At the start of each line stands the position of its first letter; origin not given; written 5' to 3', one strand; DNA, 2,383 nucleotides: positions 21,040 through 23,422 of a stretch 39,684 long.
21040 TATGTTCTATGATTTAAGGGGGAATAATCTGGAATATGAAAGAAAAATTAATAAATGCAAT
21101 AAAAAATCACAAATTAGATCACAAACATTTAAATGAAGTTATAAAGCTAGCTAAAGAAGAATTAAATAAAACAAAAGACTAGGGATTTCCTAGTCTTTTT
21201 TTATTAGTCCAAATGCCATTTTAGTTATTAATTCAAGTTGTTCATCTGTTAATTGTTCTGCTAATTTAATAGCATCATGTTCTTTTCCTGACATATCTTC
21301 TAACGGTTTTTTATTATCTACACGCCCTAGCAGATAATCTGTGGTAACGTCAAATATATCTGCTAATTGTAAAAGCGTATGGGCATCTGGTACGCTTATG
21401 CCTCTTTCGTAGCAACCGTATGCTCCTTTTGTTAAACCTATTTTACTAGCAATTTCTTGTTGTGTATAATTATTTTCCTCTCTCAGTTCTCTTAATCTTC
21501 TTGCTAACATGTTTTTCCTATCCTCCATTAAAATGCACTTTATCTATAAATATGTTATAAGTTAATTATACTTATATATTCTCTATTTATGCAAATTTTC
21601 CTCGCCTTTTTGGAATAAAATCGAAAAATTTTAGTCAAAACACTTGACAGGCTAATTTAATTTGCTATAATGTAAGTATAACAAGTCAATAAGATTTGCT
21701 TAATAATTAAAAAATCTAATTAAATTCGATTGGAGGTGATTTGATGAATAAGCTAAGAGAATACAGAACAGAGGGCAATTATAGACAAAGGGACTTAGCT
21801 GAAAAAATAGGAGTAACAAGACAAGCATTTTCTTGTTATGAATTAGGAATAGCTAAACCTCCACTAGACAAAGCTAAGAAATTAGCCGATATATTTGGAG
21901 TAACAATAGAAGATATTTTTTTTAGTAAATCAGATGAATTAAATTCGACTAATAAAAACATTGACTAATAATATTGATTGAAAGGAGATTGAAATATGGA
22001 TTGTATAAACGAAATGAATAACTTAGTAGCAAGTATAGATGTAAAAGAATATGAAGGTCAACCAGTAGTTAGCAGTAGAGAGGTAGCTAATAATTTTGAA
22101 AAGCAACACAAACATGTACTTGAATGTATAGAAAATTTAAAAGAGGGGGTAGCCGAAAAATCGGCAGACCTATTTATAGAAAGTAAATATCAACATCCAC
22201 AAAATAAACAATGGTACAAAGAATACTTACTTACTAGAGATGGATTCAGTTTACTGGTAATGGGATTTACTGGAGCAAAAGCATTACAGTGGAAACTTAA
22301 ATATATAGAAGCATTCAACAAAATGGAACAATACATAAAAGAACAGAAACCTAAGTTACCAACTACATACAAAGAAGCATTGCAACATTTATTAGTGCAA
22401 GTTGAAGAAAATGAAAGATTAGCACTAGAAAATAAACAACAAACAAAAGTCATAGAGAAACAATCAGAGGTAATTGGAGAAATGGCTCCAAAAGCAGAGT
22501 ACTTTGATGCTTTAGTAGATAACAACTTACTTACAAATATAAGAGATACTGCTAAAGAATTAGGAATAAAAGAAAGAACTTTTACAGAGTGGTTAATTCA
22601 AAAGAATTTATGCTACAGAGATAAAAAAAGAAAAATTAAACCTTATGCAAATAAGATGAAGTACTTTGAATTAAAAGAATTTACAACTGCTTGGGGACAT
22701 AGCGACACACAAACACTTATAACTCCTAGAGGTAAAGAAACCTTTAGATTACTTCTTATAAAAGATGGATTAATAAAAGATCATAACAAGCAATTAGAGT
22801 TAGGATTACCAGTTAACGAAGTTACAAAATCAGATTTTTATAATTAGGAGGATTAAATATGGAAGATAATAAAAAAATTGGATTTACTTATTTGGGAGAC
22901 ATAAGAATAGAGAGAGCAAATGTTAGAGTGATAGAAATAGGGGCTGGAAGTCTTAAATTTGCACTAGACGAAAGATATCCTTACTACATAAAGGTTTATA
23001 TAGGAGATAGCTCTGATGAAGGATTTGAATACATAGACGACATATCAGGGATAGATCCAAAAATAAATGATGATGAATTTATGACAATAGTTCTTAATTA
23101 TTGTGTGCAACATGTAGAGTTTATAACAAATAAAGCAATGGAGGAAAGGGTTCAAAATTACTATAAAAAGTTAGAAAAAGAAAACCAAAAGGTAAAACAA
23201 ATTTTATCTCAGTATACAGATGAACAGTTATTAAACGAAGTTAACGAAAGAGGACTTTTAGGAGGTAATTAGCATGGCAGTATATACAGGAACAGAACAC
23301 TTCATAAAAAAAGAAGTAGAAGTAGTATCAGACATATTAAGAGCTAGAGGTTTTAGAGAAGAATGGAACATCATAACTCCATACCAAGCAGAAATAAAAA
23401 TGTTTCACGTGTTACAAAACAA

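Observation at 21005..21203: Candidate LexA (SOS) box guarding a 35-codon ORF in the lysogeny switch, next to a repressor too short to self-cleave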

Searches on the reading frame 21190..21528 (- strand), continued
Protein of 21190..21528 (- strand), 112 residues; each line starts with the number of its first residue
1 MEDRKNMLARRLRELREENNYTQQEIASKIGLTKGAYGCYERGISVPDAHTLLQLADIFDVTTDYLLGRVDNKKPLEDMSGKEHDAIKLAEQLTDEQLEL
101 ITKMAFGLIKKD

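Call 68: find_encoding_contigs(protein=P0033, flank=1500, max_places=2)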
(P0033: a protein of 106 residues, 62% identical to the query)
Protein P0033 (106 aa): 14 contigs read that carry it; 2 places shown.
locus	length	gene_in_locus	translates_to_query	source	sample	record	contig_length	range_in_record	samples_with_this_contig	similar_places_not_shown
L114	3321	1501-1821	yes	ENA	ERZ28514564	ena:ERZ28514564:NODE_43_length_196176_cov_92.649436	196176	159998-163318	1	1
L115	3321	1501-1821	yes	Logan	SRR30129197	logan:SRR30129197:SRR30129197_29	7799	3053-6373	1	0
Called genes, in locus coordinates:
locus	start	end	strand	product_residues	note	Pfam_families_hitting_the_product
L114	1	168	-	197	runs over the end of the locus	PF10543:ORF6N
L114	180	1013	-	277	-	PF09669:Phage_pRha, PF03374:ANT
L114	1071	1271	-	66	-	PF12844:HTH_19, PF13560:HTH_31, PF01381:HTH_3, PF13443:HTH_26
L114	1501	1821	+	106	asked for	PF12844:HTH_19, PF13560:HTH_31, PF01381:HTH_3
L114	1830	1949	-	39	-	-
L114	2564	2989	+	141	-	-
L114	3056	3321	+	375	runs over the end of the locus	PF14657:Arm-DNA-bind_4, PF14659:Phage_int_SAM_3, PF00589:Phage_integrase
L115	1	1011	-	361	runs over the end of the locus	PF10543:ORF6N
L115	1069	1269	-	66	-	PF12844:HTH_19, PF13560:HTH_31, PF01381:HTH_3, PF13443:HTH_26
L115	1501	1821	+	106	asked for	PF12844:HTH_19, PF13560:HTH_31, PF01381:HTH_3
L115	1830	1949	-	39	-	-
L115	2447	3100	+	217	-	PF27111:Rv1352 (faint)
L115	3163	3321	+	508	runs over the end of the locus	PF00239:Resolvase, PF07508:Recombinase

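Call 71: predict_structure(alignment_id=A2)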
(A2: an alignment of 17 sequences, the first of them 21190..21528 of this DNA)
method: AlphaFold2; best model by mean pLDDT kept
length: 112 residues; sequences in the alignment: 17
mean_pLDDT: 88.1   pTM: 0.65
mean pLDDT of the five models: 88.1, 87.5, 87.1, 86.0, 84.5
residues with pLDDT >= 90: 65; 70-90: 35; 50-70: 9; < 50: 3
segments of 3 or more residues with pLDDT < 50: none
pLDDT, mean of each block of 10 residues (from residue 1): 73 97 98 98 95 96 92 72 79 88 86 60
secondary structure, 60 per line:
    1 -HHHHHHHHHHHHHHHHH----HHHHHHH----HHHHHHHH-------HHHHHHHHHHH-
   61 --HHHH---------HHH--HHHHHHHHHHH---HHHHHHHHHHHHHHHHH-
elements in order: H2-18 H23-29 H34-41 H49-59 H63-66 H81-91 H95-111

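Call 73: search_solved_structures(query=A2, max_evalue=0.001)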
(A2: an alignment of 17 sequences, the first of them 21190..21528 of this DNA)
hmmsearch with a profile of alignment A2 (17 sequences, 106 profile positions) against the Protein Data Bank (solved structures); distinct sequences matched with E-value up to 0.001: 34.
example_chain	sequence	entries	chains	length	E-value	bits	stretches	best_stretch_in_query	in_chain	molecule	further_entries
7t8i_A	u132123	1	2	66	1.3e-19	73.4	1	2-63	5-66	Phage element (ICEBs1)transcriptional regulator (Xre family)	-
9iaq_A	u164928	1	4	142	4.1e-13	52.5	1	3-103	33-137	HTH cro/C1-type domain-containing protein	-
3op9_A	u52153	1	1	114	2.1e-10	43.9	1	3-99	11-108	Pli0006 protein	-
9sf2_A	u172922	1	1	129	1e-09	41.7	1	5-80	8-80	Transcriptional regulator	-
3jxb_C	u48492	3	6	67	1.2e-06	31.7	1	3-61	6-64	Repressor protein C2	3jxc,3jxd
2r1j_L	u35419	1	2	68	1.3e-06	31.7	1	3-61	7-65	Repressor protein C2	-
1adr_A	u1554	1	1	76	1.3e-06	31.6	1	3-61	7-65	P22 C2 REPRESSOR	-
8tac_A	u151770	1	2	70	2e-06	31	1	4-55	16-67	DBP48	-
6rnz_A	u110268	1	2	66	3.1e-06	30.4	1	2-63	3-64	HTH-type transcriptional regulator DdrOC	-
6jq1_A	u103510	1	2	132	4.6e-06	29.9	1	2-64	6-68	Transcriptional regulator, XRE family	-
1b0n_A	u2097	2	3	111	4.9e-06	29.8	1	1-97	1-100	PROTEIN (SINR PROTEIN) | HTH-TYPE TRANSCRIPTIONAL REGULATOR SINR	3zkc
9k3w_A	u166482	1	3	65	5.8e-06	29.6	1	4-55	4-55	Transcriptional regulator, PbsX family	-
6rmq_A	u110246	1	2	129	1.3e-05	28.4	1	2-65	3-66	HTH-type transcriptional regulator DdrOC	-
2p5t_A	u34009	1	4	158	1.5e-05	28.2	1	1-72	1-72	Putative transcriptional regulator PezA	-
6rnx_A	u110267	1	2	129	1.5e-05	28.2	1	2-64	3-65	HTH-type transcriptional regulator DdrOC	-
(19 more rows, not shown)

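Call 75: fold_search(model_id=the predicted structure, library=pdb)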
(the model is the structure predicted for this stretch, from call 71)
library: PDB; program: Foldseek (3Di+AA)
matches with E <= 10: 477; with E <= 0.001: 5
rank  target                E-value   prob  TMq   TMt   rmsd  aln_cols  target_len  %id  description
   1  9iaq_B                7.0e-05  1.00  0.62  0.62   5.7       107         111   32  Arbitrium controls lysis-lysogeny through the activation of a small antirepressor protein in the majority of arbitrium (released 2026-01-14)
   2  9iaq_D                8.8e-05  1.00  0.60  0.59   5.9       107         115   32  Arbitrium controls lysis-lysogeny through the activation of a small antirepressor protein in the majority of arbitrium (released 2026-01-14)
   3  9iaq_A                1.8e-04  1.00  0.65  0.65   4.4       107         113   31  Arbitrium controls lysis-lysogeny through the activation of a small antirepressor protein in the majority of arbitrium (released 2026-01-14)
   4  7t8i_A                3.4e-04  1.00  0.52  0.88   1.0        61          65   44  Crystal structure of the ImmR transcriptional regulator DNA-binding domain of Bacillus subtilis (released 2022-03-16)
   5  1b0n_A                7.8e-04  1.00  0.51  0.55  11.5       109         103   21  SINR PROTEIN/SINI PROTEIN COMPLEX (released 1999-01-13)
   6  3jxb_C                1.2e-03  1.00  0.55  0.90   1.0        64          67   25  Crystal structure of the P22 c2 repressor protein in complex with synthetic operator 9C (released 2010-01-19)
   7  3op9                  1.3e-03  1.00  0.54  0.57  12.4       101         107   21  Crystal structure of transcriptional regulator from Listeria innocua (released 2010-09-15)
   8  3jxb_D                1.7e-03  1.00  0.55  0.92   1.1        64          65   25  Crystal structure of the P22 c2 repressor protein in complex with synthetic operator 9C (released 2010-01-19)
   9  2kpj_MODEL_1_A        2.3e-03  1.00  0.55  0.65   1.1        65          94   26  Solution Structure Of Protein SOS-response transcriptional repressor, LexA From Eubacterium rectale. Northeast (released 2009-11-17)
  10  2r1j_L                3.2e-03  1.00  0.53  0.88   0.9        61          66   26  Crystal Structure of the P22 c2 Repressor protein in complex with the synthetic operator 9T (released 2008-04-29)
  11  3ivp_C                3.2e-03  1.00  0.51  0.52  12.2       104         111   18  The structure of a possible transposon-related DNA-binding protein from Clostridium difficile 630. (released 2009-09-22)
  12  9a7f_A                3.2e-03  1.00  0.51  0.44  10.8       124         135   21  Integrative model of RGHR-DLDH1 by crosslinking MS and deep learning (released 2024-09-18)
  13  3qq6_B                3.4e-03  1.00  0.53  0.84   1.4        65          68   28  The N-terminal DNA binding domain of SinR from Bacillus subtilis (released 2011-06-15)
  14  3qq6_A                3.4e-03  1.00  0.51  0.80   1.5        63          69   28  The N-terminal DNA binding domain of SinR from Bacillus subtilis (released 2011-06-15)
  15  3ivp_A                4.3e-03  1.00  0.53  0.52  11.1       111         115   19  The structure of a possible transposon-related DNA-binding protein from Clostridium difficile 630. (released 2009-09-22)
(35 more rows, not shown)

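Call 78: search_solved_structures(query=window:21190-21528:-, max_evalue=0.00001, show_alignments=3)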
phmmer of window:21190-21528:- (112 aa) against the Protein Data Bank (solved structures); distinct sequences matched with E-value up to 0.00001: 3.
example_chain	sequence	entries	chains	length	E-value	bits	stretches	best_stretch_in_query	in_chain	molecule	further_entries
7t8i_A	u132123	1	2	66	6.8e-12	48.8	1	8-69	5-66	Phage element (ICEBs1)transcriptional regulator (Xre family)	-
9iaq_A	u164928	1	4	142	4e-09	39.9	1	9-108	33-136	HTH cro/C1-type domain-containing protein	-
9sf2_A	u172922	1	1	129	9.5e-06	29.1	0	8-82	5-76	Transcriptional regulator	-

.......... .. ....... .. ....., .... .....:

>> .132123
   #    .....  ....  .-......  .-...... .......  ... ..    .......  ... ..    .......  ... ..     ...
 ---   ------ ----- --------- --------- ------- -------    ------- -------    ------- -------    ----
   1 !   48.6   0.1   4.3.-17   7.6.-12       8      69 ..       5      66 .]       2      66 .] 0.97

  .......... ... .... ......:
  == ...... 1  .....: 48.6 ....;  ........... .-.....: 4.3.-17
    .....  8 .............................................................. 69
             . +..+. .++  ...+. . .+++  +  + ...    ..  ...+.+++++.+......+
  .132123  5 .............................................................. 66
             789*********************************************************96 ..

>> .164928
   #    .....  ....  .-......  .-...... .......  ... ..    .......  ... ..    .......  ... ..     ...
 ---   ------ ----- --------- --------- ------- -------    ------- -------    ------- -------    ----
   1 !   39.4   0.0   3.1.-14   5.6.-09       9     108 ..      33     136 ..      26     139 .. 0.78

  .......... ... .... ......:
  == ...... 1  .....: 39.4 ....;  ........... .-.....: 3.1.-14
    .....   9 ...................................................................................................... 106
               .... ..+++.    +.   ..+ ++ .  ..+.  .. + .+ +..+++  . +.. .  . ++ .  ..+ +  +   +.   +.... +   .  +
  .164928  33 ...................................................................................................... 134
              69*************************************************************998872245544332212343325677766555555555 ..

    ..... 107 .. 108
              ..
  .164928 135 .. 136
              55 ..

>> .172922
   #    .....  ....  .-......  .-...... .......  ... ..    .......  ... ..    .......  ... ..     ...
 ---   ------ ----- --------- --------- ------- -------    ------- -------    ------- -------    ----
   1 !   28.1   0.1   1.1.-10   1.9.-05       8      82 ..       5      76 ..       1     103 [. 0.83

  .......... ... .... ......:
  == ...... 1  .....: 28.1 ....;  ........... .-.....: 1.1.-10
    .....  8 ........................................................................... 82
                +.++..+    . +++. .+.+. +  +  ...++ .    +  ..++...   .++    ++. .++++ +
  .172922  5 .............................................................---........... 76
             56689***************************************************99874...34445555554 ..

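Call 80: find_encoding_contigs(protein=P0036, flank=1500, max_places=2)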
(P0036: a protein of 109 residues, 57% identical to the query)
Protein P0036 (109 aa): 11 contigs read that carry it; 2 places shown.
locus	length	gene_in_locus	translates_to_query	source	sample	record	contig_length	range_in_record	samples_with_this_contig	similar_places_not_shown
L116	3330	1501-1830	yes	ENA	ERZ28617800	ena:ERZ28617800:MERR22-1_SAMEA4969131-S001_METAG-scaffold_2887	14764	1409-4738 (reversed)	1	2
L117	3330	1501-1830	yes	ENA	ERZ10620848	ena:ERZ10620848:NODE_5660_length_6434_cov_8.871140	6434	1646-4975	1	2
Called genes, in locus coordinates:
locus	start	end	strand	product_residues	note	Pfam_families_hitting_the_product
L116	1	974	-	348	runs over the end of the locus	PF09669:Phage_pRha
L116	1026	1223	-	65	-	PF12844:HTH_19, PF13443:HTH_26, PF13560:HTH_31, PF01381:HTH_3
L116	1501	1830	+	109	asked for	PF12844:HTH_19, PF13560:HTH_31, PF01381:HTH_3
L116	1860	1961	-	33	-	-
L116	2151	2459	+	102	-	PF00515:TPR_1 (weak), PF07719:TPR_2 (faint), PF13181:TPR_8 (weak)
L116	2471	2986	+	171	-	PF12773:DZR, PF13240:Zn_Ribbon_1 (faint), PF10947:DUF2628 (weak)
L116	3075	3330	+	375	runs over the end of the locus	PF14657:Arm-DNA-bind_4, PF14659:Phage_int_SAM_3, PF00589:Phage_integrase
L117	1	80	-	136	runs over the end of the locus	-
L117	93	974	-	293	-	PF08346:AntA, PF03374:ANT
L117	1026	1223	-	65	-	PF12844:HTH_19, PF13443:HTH_26, PF13560:HTH_31, PF01381:HTH_3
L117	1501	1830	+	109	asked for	PF12844:HTH_19, PF13560:HTH_31, PF01381:HTH_3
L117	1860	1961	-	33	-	-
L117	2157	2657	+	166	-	-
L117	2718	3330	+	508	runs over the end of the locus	PF00239:Resolvase, PF07508:Recombinase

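Call 81: find_encoding_contigs(protein=P0037, flank=1500, max_places=2)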
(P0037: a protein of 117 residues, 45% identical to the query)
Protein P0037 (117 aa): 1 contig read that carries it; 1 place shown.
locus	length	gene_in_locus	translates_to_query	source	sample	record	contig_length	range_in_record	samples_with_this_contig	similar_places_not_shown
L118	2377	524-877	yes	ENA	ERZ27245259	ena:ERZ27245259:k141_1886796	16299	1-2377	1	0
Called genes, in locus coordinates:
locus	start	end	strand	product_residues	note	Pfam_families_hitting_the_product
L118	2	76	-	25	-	?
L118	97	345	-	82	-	PF12844:HTH_19, PF13560:HTH_31, PF01381:HTH_3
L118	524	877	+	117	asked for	PF12844:HTH_19, PF13560:HTH_31, PF01381:HTH_3, PF13443:HTH_26 (weak)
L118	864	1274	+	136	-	-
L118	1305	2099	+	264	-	-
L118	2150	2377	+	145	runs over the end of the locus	PF18998:Flg_new_2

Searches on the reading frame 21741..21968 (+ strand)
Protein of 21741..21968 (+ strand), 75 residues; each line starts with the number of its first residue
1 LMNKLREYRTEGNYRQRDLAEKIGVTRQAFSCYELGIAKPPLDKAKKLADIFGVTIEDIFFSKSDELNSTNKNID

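Call 7: search_protein_families(library=pfam, proteins=[window:21741-21968:+], max_evalue=0.01)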
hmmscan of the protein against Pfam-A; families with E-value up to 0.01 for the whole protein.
window:21741-21968:+ (75 aa): 5 families
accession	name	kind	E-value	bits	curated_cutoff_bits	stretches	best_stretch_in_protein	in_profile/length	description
PF01381.28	HTH_3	-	1.4e-13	51.1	23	1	5-58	1-54/55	Helix-turn-helix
PF13560.12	HTH_31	-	2.5e-08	34.5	27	1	5-57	6-59/64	Helix-turn-helix domain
PF12844.13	HTH_19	-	9.1e-08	32.3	30.2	1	4-59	3-58/64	Helix-turn-helix domain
PF13443.12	HTH_26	-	4.1e-06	27.4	22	1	4-60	1-58/63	Cro/C1-type HTH DNA-binding domain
PF15731.11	MqsA_antitoxin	-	0.0024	18.4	30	1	6-46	75-115/131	Antitoxin component of bacterial toxin-antitoxin system, MqsA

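Call 8: search_protein_families(library=phrogs, proteins=[window:21741-21968:+], max_evalue=0.01)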
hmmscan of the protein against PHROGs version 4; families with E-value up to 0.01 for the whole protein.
window:21741-21968:+ (75 aa): 20 families
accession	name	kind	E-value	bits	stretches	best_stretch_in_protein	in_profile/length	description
phrog_3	-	transcription regulation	5.3e-15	57.1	1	1-71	89-157/430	transcriptional repressor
phrog_8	-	transcription regulation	5.4e-15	56.7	1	2-68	78-144/346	transcriptional regulator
phrog_4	-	transcription regulation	7.8e-13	49.2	1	3-69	139-201/400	transcriptional repressor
phrog_2967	-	transcription regulation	1.8e-12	48.3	1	4-72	14-82/225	transcriptional regulator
phrog_2439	-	transcription regulation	1.2e-09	38.6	1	4-69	11-75/367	transcriptional regulator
phrog_1373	-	transcription regulation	9.7e-07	29.9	1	4-62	67-125/166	transcriptional regulator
phrog_2328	-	transcription regulation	1.1e-06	29.5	1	5-60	20-75/128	transcriptional repressor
phrog_1994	-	DNA, RNA and nucleotide metabolism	2.5e-05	25.3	1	2-61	1-60/170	DNA binding protein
phrog_5823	-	transcription regulation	0.00018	21.8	1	3-65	9-72/404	transcriptional regulator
phrog_638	-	transcription regulation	0.00031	21.6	1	5-54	8-58/145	transcriptional regulator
phrog_7241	-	transcription regulation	0.0007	20.7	1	5-59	66-120/122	transcriptional regulator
phrog_3037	-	transcription regulation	0.0011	19.9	1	9-73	24-88/189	transcriptional repressor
phrog_7950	-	transcription regulation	0.0021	19.1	0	3-29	10-36/68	transcriptional repressor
phrog_35195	-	unknown function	0.0027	18.4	1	3-65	5-68/159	-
phrog_1124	-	transcription regulation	0.0029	18.2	1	4-52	12-59/177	transcriptional regulator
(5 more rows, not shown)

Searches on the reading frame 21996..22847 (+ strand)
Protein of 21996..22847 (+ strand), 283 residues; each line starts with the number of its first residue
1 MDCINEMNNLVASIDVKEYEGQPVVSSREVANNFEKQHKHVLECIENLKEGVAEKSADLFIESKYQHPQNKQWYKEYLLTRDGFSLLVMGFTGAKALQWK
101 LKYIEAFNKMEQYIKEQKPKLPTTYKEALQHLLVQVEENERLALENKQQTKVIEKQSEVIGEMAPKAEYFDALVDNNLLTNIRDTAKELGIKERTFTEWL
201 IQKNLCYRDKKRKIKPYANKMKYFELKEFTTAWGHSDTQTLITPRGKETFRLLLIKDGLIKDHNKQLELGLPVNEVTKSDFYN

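Call 7: search_protein_families(library=pfam, proteins=[window:21996-22847:+], max_evalue=0.01)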
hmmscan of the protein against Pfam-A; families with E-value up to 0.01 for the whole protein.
window:21996-22847:+ (283 aa): 3 families
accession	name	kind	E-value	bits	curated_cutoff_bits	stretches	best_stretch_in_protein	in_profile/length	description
PF09669.15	Phage_pRha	-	3.2e-30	105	29.9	1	25-112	1-91/91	Phage regulatory protein Rha (Phage_pRha)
PF03374.19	ANT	-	2.6e-22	79.6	25.3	1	159-254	3-105/108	Phage antirepressor protein KilAC domain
PF06557.17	DUF1122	-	0.0012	18.7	25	1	37-139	74-170/176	Protein of unknown function (DUF1122)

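Call 8: search_protein_families(library=phrogs, proteins=[window:21996-22847:+], max_evalue=0.01)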
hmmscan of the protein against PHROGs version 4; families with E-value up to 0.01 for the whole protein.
window:21996-22847:+ (283 aa): 15 families
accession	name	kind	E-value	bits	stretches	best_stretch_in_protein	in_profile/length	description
phrog_63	-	transcription regulation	2.2e-54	186.4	1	6-261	113-363/431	anti-repressor Ant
phrog_373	-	transcription regulation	1.2e-44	154.2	1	5-214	74-279/373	anti-repressor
phrog_518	-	transcription regulation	1.3e-32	114.4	1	16-149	15-143/268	Rha-like transcriptional regulator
phrog_2657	-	transcription regulation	5.4e-28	98.9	1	6-117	5-116/243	transcriptional regulator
phrog_995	-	transcription regulation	1.9e-27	97.5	1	14-136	110-235/307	transcriptional regulator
phrog_130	-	transcription regulation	4.5e-22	79.7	1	109-263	248-417/480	anti-repressor Ant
phrog_821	-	transcription regulation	3.2e-21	77.1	1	18-116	157-253/324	transcriptional regulator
phrog_18886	-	unknown function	1.9e-19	71.1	1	26-120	20-116/269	-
phrog_10324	-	transcription regulation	3.1e-08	34.7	1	26-186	7-162/205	anti-repressor Ant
phrog_8244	-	unknown function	2.1e-07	31.4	1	16-158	149-290/383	-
phrog_4936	-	transcription regulation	6.4e-07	30.5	1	24-149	14-156/257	transcriptional regulator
phrog_1726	-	transcription regulation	9e-06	26.7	1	14-150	7-160/264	anti-repressor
phrog_15204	-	transcription regulation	9.3e-06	26.3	1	6-49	12-61/79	anti-repressor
phrog_20738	-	transcription regulation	6.1e-05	24.8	1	82-114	4-36/103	anti-repressor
phrog_17716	-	unknown function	0.00024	22.9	1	89-116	1-28/101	-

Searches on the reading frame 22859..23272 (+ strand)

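Call 7: search_protein_families(library=pfam, proteins=[window:22859-23272:+], max_evalue=0.01)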
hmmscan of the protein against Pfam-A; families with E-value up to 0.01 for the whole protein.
window:22859-23272:+ (137 aa): 1 family
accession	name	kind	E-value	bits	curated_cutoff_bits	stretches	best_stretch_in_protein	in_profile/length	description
PF12157.13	DUF3591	-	0.00044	19.5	25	1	72-115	90-133/444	Protein of unknown function (DUF3591)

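Call 8: search_protein_families(library=phrogs, proteins=[window:22859-23272:+], max_evalue=0.01)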
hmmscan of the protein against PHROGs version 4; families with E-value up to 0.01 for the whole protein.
window:22859-23272:+ (137 aa): 0 families
